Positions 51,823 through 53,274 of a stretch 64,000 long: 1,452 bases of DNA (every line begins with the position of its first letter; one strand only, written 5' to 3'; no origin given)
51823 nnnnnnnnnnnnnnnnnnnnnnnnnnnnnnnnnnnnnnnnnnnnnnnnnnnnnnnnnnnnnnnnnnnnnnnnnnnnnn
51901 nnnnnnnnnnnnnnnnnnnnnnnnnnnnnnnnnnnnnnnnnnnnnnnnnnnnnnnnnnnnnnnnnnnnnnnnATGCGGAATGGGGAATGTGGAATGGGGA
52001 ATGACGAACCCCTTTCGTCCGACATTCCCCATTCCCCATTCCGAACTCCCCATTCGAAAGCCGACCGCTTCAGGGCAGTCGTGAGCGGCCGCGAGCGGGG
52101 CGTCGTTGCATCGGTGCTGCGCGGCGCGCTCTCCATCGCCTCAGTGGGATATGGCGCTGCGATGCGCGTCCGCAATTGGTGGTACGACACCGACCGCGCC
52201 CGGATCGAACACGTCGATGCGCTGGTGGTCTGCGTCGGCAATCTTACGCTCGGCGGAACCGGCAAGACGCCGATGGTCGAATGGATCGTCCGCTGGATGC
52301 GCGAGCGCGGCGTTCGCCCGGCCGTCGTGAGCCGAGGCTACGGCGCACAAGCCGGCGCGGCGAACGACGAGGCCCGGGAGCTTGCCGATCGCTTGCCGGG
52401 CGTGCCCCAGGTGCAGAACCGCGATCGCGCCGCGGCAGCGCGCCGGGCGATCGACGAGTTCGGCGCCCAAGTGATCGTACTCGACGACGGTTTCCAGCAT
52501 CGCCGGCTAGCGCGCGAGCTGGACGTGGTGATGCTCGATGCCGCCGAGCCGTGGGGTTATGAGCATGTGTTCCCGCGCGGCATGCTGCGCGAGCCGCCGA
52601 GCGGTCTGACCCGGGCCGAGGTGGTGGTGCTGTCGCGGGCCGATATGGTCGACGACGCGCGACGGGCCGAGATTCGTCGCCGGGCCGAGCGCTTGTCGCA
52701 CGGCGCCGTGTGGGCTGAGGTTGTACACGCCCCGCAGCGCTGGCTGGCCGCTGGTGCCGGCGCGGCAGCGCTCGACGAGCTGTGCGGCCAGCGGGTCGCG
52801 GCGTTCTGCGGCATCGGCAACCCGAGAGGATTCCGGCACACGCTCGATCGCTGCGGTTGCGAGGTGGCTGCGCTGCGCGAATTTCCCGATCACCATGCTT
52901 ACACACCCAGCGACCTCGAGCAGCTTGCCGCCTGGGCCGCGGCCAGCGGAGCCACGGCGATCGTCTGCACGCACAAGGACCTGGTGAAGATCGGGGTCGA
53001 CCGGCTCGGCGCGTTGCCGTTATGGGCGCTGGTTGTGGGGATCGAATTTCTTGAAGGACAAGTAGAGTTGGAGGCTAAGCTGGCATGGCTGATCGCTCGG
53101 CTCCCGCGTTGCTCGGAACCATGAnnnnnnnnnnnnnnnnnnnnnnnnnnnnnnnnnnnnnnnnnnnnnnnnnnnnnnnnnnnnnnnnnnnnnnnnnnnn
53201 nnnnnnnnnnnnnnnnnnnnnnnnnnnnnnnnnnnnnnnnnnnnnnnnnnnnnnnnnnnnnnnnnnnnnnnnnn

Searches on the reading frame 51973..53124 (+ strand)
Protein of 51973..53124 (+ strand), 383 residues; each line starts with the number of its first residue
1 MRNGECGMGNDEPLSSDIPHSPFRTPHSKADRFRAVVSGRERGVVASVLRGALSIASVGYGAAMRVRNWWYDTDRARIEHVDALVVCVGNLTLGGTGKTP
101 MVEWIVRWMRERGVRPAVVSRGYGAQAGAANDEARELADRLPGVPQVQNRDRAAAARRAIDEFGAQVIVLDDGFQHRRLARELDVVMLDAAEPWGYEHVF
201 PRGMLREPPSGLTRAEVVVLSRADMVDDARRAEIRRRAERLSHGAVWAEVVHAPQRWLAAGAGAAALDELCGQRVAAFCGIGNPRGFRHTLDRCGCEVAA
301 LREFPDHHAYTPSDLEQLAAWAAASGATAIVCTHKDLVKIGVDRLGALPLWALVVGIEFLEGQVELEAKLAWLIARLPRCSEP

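Call 57: search_protein_families(library=pfam, proteins=[window:51973-53124:+], max_evalue=0.001)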
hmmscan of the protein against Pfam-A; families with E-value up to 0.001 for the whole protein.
window:51973-53124:+ (383 aa): 1 family
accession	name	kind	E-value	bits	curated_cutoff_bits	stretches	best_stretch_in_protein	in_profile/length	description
PF02606.20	LpxK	-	1.8e-79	267.7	27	1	52-370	4-323/328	Tetraacyldisaccharide-1-P 4'-kinase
